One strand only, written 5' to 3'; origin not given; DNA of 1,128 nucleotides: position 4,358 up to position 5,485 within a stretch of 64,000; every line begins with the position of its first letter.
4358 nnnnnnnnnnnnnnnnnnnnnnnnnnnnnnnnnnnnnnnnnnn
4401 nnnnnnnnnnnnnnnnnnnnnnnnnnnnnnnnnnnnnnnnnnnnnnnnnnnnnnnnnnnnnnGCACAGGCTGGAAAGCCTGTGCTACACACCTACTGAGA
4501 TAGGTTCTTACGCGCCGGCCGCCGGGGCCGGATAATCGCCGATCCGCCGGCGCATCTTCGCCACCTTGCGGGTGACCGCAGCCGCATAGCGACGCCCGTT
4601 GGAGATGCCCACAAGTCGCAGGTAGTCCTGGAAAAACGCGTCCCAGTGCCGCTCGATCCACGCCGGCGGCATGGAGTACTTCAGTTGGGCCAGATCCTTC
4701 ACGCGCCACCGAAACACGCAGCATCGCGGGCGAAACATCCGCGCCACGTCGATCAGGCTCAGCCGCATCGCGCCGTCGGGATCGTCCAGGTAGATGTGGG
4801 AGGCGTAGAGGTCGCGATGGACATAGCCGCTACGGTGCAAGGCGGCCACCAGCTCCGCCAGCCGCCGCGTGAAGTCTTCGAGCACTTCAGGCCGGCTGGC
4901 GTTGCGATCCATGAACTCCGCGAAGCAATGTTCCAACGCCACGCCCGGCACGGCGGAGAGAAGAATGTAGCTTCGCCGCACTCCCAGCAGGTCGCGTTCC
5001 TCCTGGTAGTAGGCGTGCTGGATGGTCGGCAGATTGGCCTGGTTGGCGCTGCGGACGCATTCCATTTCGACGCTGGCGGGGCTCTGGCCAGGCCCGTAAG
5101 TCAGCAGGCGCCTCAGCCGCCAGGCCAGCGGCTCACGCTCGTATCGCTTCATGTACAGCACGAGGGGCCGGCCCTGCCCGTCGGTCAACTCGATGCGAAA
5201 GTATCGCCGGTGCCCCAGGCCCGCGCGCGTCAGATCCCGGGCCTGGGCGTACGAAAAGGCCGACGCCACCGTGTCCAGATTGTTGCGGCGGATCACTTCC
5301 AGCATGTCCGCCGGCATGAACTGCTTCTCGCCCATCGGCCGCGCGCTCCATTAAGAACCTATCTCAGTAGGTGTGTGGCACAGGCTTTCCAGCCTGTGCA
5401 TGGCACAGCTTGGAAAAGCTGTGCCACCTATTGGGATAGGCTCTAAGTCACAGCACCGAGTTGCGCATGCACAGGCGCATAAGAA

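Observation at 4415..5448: Two 96-bp MITEs in inverted orientation tightly bracket a Kdo/WaaP-kinase-like gene, next to tRNA-Ser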

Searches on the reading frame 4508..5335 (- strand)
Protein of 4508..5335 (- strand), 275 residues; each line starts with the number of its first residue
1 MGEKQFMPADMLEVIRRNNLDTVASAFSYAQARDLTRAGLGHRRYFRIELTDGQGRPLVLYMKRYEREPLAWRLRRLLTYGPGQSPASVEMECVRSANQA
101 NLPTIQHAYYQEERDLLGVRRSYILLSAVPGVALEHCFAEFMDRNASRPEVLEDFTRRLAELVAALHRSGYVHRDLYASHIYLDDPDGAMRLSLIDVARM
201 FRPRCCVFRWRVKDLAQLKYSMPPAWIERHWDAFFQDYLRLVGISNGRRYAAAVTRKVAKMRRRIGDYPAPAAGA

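Call 10: search_protein_families(library=pfam, proteins=[window:4508-5335:-], max_evalue=0.01)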
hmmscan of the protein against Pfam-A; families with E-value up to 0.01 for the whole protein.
window:4508-5335:- (275 aa): 2 families
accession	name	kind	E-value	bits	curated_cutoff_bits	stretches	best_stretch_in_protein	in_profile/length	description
PF06293.20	Kdo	-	1.3e-22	80.7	21.3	1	61-238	31-207/207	Lipopolysaccharide kinase (Kdo/WaaP) family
PF00069.31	Pkinase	-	0.002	18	31.7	1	89-199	47-146/263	Protein kinase domain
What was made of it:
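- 4508..5335 (-): Kdo/WaaP-family (InaA-type) LPS kinase gene, 275 aa, intact. PF06293 E 1.3e-22 (call 10).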

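Call 24: find_encoding_contigs(protein=window:4508-5335:-, flank=10000, max_places=10)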
Protein window:4508-5335:- (275 aa): 1 contig read that carries it; 1 place shown.
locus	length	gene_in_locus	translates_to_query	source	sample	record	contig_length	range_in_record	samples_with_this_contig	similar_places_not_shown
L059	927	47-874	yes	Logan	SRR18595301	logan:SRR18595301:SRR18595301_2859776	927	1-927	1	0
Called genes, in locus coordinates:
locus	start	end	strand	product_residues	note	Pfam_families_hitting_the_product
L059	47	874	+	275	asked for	PF06293:Kdo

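Call 26: find_homologous_proteins(query=window:4508-5335:-, max_evalue=1e-10)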
Query window:4508-5335:- (275 aa): 240 proteins with E <= 1e-10 among 3761 candidates; the best 120 are listed.
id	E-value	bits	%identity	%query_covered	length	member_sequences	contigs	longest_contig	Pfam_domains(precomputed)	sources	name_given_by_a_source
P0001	8.9e-183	624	100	100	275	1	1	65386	PF06293.21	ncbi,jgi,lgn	ncbi:MAG: lipopolysaccharide kinase InaA family protein [Phycisphaerae bacterium]|jgi:tRNA A-37 thre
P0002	8.9e-142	489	78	100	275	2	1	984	PF06293.21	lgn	-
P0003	1.6e-134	466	74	100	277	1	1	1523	PF06293.21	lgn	-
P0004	5.9e-112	392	64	99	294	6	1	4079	PF06293.21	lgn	-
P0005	3.7e-108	379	65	92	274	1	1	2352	PF06293.21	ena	-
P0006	1.4e-104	367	64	97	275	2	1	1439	PF06293.21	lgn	-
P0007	2.3e-100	354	61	96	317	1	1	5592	PF06293.21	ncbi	-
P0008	5.6e-100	352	62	93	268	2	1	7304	PF06293.21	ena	-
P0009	1.4e-95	338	60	94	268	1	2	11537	PF06293.21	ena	-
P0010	4.1e-80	287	55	93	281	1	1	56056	PF06293.21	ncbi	-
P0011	2.3e-76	275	52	96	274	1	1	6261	PF06293.21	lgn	-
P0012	5.6e-76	274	53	94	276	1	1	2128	PF06293.21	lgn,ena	-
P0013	1.9e-74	269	52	92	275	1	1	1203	PF06293.21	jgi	-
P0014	2.3e-74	268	53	91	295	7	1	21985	PF06293.21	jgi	-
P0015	2.2e-73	265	53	94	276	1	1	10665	PF06293.21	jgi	-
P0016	4.7e-73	264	50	94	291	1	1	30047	PF06293.21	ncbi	-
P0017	5.0e-73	264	50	92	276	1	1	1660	PF06293.21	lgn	-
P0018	8.7e-73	263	51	92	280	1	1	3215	PF06293.21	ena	-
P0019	9.7e-73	263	52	90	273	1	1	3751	PF06293.21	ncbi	-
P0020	1.1e-72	263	51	92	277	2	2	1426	PF06293.21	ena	-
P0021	2.7e-72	261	51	90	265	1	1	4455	PF06293.21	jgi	-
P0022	6.0e-72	260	52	93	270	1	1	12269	PF06293.21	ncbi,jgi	ncbi:MAG: lipopolysaccharide kinase InaA family protein [Planctomycetota bacterium]|jgi:tRNA A-37 th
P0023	6.3e-72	260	49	95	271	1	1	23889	PF06293.21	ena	-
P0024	1.0e-71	260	50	92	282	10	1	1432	PF06293.21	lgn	-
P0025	2.0e-71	259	48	97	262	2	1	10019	PF06293.21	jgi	-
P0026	2.5e-71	258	51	92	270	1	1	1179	PF06293.21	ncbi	-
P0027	4.7e-71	257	52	92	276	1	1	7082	PF06293.21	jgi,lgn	jgi:tRNA A-37 threonylcarbamoyl transferase component Bud32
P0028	7.4e-71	257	50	93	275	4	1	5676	PF06293.21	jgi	-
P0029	1.7e-70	256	49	92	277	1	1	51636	PF06293.21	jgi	-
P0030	2.3e-70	255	49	93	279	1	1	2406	PF06293.21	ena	-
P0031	2.7e-70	255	53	90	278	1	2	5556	PF06293.21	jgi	jgi:tRNA A-37 threonylcarbamoyl transferase component Bud32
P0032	1.1e-69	253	47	92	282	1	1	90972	PF06293.21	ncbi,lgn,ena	-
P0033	1.2e-69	253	49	90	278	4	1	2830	PF06293.21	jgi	jgi:tRNA A-37 threonylcarbamoyl transferase component Bud32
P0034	2.9e-69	252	52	90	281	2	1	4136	PF06293.21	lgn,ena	-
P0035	3.0e-69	251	51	91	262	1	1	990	PF06293.21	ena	-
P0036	3.6e-69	251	49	93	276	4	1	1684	PF06293.21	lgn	-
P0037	6.0e-69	251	50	92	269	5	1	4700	PF06293.21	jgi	-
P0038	6.8e-69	250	51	92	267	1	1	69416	PF06293.21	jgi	-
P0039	1.5e-68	249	50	93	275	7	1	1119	PF06293.21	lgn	-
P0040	1.5e-68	249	49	85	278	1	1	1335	PF06293.21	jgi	jgi:tRNA A-37 threonylcarbamoyl transferase component Bud32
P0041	1.5e-68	249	51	90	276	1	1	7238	PF06293.21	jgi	-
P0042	2.6e-68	248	49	93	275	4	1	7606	PF06293.21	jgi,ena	-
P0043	3.6e-68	248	49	96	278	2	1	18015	PF06293.21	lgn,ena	-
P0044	3.7e-68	248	48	90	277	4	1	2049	PF06293.21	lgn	-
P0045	5.8e-68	247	49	92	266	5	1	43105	PF06293.21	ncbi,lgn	-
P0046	7.4e-68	247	48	92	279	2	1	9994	PF06293.21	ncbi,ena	-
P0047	1.1e-67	246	49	92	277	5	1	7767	PF06293.21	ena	-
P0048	1.1e-67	246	51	92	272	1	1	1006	PF06293.21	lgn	-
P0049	1.2e-67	246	49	92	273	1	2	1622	PF06293.21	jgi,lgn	-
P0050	2.1e-67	245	48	92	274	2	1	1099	PF06293.21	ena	-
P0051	2.7e-67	245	47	91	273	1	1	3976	PF06293.21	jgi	jgi:heptose I phosphotransferase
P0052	2.9e-67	245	47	95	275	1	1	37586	PF06293.21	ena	-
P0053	2.9e-67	245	49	92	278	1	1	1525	PF06293.21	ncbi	-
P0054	3.8e-67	245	50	97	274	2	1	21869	PF06293.21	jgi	jgi:tRNA A-37 threonylcarbamoyl transferase component Bud32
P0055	4.6e-67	244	47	93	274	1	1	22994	PF06293.21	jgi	jgi:tRNA A-37 threonylcarbamoyl transferase component Bud32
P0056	1.2e-66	243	48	91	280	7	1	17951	PF06293.21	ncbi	-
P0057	1.2e-66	243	47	93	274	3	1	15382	PF06293.21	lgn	-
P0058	1.5e-66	243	50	90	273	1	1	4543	PF06293.21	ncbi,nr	ncbi:MAG: lipopolysaccharide kinase InaA family protein [Phycisphaerae bacterium]|nr:lipopolysacchar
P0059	1.5e-66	243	50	92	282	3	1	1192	PF06293.21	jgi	-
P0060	1.6e-66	243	48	90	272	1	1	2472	PF06293.21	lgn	-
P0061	1.7e-66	242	45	91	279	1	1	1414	PF06293.21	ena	-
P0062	2.8e-66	242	48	96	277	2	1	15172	PF06293.21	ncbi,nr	ncbi:MAG: lipopolysaccharide kinase InaA family protein [Phycisphaerae bacterium]|nr:lipopolysacchar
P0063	4.9e-66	241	48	92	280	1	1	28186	PF06293.21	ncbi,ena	-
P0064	5.8e-66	241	49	92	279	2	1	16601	PF06293.21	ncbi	-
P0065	6.1e-66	241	48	95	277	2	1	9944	PF06293.21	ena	-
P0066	7.3e-66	240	49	91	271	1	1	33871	PF06293.21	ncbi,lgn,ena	-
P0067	7.3e-66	240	49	95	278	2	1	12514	PF06293.21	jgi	jgi:hypothetical protein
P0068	8.3e-66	240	47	92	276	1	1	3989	PF06293.21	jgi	jgi:tRNA A-37 threonylcarbamoyl transferase component Bud32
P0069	1.0e-65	240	49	93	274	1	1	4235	PF06293.21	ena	-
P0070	1.3e-65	240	48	91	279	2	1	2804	PF06293.21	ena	-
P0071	1.6e-65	239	50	89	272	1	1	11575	PF06293.21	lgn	-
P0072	2.8e-65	238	48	92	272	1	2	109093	PF06293.21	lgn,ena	-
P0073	3.1e-65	238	48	92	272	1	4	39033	PF06293.21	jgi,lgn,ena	-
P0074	3.3e-65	238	51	91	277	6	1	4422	PF06293.21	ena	-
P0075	3.4e-65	238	45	96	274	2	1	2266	PF06293.21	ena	-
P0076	3.6e-65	238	47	96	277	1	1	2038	PF06293.21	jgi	-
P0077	4.3e-65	238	49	93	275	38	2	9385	PF06293.21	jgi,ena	jgi:tRNA A-37 threonylcarbamoyl transferase component Bud32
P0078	5.0e-65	238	48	91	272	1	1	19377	PF06293.21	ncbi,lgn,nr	ncbi:MAG: lipopolysaccharide kinase InaA family protein [Planctomycetota bacterium]|nr:lipopolysacch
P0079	5.3e-65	238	49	80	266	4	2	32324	PF06293.21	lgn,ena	-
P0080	5.4e-65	238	49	89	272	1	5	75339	PF06293.21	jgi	-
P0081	5.8e-65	237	51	91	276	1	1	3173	PF06293.21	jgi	-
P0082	6.2e-65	237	52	90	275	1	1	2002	PF06293.21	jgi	jgi:tRNA A-37 threonylcarbamoyl transferase component Bud32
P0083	6.2e-65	237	49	92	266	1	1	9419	PF06293.21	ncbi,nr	ncbi:MAG: lipopolysaccharide kinase InaA family protein [Planctomycetota bacterium]|nr:lipopolysacch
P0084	7.5e-65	237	48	91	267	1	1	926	PF06293.21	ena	-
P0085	1.3e-64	236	46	93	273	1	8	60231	PF06293.21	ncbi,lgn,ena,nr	ncbi:MAG: hypothetical protein ISS78_06560 [Phycisphaerae bacterium]|nr:hypothetical protein [Phycis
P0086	1.3e-64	236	44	91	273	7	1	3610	PF06293.21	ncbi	-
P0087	1.5e-64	236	48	92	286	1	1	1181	PF06293.21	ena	-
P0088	2.1e-64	236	50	90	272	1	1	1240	PF06293.21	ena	-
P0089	2.4e-64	235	45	93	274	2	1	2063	PF06293.21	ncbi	-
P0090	2.5e-64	235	50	88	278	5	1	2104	PF06293.21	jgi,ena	-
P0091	3.2e-64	235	48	93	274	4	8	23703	PF06293.21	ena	-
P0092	3.4e-64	235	48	96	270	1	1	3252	PF06293.21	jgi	jgi:tRNA A-37 threonylcarbamoyl transferase component Bud32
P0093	4.2e-64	235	51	84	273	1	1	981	PF06293.21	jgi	jgi:tRNA A-37 threonylcarbamoyl transferase component Bud32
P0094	4.4e-64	235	47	92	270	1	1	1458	PF06293.21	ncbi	-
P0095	4.9e-64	234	48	93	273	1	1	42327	PF06293.21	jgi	-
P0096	5.4e-64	234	49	95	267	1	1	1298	PF06293.21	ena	-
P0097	7.8e-64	234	48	93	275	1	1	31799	PF06293.21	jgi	jgi:tRNA A-37 threonylcarbamoyl transferase component Bud32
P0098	8.5e-64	234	47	95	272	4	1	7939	PF06293.21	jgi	-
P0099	8.8e-64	234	50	87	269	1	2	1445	PF06293.21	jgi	-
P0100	8.9e-64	234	48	93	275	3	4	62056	PF06293.21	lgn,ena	-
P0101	1.0e-63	233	48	90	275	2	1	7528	PF06293.21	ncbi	ncbi:MAG: lipopolysaccharide kinase InaA family protein [Planctomycetota bacterium]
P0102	1.4e-63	233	48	89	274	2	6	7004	PF06293.21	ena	-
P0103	1.7e-63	233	49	90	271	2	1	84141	PF06293.21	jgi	jgi:tRNA A-37 threonylcarbamoyl transferase component Bud32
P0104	1.9e-63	232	48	89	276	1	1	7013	PF06293.21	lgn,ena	-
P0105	2.1e-63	232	50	91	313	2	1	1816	PF06293.21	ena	-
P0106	2.2e-63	232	47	90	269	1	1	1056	PF06293.21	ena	-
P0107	2.2e-63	232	46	93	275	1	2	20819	PF06293.21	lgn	-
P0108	2.2e-63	232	44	96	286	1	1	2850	PF06293.21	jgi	-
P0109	2.5e-63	232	45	96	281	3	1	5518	PF06293.21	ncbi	-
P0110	2.5e-63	232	47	95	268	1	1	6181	PF06293.21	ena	-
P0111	2.7e-63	232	49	86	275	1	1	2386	PF06293.21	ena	-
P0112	3.1e-63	232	46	92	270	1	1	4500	PF06293.21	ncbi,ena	-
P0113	3.7e-63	232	46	91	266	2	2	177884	PF06293.21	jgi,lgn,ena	-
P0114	3.8e-63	231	48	92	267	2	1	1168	PF06293.21,PF01636.30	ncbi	-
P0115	4.2e-63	231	47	92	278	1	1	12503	PF06293.21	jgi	-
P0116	5.1e-63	231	51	91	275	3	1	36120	PF06293.21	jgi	-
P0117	6.6e-63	231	48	92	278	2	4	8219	PF06293.21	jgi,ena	-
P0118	7.8e-63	230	51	90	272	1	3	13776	PF06293.21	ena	-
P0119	8.5e-63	230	48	93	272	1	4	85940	PF06293.21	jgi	-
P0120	1.1e-62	230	49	91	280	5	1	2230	PF06293.21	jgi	-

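Call 27: find_encoding_contigs(protein=P0002, flank=10000, max_places=4)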
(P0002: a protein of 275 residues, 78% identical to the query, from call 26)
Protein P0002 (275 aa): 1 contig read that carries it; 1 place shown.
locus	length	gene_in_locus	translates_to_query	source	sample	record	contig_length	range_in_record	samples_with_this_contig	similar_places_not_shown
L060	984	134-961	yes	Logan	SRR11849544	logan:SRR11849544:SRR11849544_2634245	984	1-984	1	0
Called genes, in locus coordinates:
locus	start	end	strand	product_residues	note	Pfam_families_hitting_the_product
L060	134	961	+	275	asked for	PF06293:Kdo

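Call 28: find_encoding_contigs(protein=P0003, flank=10000, max_places=4)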
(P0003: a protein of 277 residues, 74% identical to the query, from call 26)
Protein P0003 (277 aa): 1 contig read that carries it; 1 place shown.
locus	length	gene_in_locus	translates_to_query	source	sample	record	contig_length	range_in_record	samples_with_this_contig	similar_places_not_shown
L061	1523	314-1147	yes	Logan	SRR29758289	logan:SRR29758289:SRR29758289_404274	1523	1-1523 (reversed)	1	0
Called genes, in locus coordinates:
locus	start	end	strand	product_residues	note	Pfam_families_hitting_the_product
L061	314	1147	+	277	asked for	PF06293:Kdo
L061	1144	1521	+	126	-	?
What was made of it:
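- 4508..5335 (-): Relatives have the same length, 275-277 aa (calls 27, 28).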

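Call 29: find_encoding_contigs(protein=P0004, flank=10000, max_places=4)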
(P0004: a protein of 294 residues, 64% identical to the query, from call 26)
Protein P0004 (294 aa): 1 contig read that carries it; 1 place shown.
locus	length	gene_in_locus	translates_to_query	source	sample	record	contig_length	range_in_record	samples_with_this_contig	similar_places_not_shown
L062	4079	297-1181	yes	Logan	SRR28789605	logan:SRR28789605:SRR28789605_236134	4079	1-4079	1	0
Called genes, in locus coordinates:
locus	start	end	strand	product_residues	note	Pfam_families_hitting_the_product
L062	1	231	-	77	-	?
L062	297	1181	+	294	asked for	PF06293:Kdo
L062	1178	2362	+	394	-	PF13439:Glyco_transf_4, PF13579:Glyco_trans_4_4, PF20706:GT4-conflict, PF00534:Glycos_transf_1, PF13692:Glyco_trans_1_4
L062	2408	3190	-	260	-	PF04230:PS_pyruv_trans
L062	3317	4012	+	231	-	PF02660:G3P_acyltransf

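Call 38: find_encoding_contigs(protein=P0009, flank=6000, max_places=3)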
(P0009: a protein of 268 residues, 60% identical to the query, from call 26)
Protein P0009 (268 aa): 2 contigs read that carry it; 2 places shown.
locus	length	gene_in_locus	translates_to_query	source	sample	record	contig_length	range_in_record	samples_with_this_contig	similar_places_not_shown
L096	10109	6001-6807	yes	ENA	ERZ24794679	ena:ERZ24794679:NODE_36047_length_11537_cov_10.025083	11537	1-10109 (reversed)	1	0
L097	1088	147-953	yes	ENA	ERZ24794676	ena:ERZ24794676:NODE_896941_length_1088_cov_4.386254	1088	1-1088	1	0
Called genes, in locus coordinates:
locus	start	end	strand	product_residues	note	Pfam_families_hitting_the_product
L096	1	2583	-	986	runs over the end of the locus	PF03193:RsgA_GTPase (faint), PF00005:ABC_tran (faint), PF02463:SMC_N (faint), PF13191:AAA_16 (faint), PF13476:AAA_23 (faint), PF13555:AAA_29 (faint), PF17760:UvrA_inter, PF17755:UvrA_DNA-bind, +2 more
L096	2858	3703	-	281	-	PF18306:LDcluster4, PF03641:Lysine_decarbox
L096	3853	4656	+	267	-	-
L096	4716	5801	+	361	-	PF01075:Glyco_transf_9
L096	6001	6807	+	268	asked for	PF06293:Kdo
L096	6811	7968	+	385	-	PF13439:Glyco_transf_4, PF13579:Glyco_trans_4_4 (weak), PF20706:GT4-conflict, PF00534:Glycos_transf_1, PF13692:Glyco_trans_1_4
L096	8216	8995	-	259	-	PF04230:PS_pyruv_trans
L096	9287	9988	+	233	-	PF02660:G3P_acyltransf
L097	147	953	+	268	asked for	PF06293:Kdo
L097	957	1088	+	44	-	?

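Call 39: find_encoding_contigs(protein=P0010, flank=6000, max_places=3)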
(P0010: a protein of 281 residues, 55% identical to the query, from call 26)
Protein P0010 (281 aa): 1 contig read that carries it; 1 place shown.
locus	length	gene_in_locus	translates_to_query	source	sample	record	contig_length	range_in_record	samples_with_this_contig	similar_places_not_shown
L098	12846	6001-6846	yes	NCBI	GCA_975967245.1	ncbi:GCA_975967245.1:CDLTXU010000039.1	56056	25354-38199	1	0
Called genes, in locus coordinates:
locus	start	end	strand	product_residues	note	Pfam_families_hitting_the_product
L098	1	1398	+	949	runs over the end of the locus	PF01624:MutS_I, PF05188:MutS_II, PF05192:MutS_III, PF05190:MutS_IV, PF00488:MutS_V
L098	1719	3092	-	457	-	PF00330:Aconitase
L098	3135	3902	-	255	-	PF18306:LDcluster4, PF03641:Lysine_decarbox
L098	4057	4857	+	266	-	-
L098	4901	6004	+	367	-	PF01075:Glyco_transf_9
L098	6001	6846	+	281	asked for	PF06293:Kdo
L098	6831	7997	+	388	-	PF13439:Glyco_transf_4, PF13579:Glyco_trans_4_4, PF20706:GT4-conflict (weak), PF00534:Glycos_transf_1, PF13692:Glyco_trans_1_4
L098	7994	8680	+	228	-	PF02660:G3P_acyltransf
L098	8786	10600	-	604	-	PF04389:Peptidase_M28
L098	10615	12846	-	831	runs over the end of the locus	PF06165:GH94_b-supersand, PF17167:Glyco_hydro_94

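Call 40: find_encoding_contigs(protein=P0008, flank=6000, max_places=3)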
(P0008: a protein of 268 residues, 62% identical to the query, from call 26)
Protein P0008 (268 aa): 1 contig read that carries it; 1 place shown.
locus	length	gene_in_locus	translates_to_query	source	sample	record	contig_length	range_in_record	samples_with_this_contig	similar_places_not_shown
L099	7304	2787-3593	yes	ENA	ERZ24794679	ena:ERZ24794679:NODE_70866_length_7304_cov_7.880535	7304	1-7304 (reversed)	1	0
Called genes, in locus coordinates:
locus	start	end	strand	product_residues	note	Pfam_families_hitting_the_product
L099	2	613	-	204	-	?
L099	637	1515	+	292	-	-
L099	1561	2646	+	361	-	PF01075:Glyco_transf_9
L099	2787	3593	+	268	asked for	PF06293:Kdo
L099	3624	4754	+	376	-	PF13439:Glyco_transf_4, PF13579:Glyco_trans_4_4 (weak), PF20706:GT4-conflict, PF00534:Glycos_transf_1, PF13692:Glyco_trans_1_4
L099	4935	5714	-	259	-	PF04230:PS_pyruv_trans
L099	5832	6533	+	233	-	PF02660:G3P_acyltransf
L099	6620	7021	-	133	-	-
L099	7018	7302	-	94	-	?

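Call 71: list_cluster_members(proteins=[P0001])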
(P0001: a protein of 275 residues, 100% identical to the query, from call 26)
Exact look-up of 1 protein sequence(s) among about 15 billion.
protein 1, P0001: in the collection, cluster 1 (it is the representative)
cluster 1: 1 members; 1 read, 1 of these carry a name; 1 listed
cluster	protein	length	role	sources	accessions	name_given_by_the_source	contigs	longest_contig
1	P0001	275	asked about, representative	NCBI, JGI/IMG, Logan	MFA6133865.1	MAG: lipopolysaccharide kinase InaA family protein [Phycisphaerae bacterium] | tRNA A-37 threonylcarbamoyl transferase component Bud32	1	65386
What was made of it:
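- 4508..5335 (-): Identical to NCBI MFA6133865.1 'MAG: Phycisphaerae bacterium' (calls 26, 71).
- The exact protein is on record only in this context (calls 24, 26, 71).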
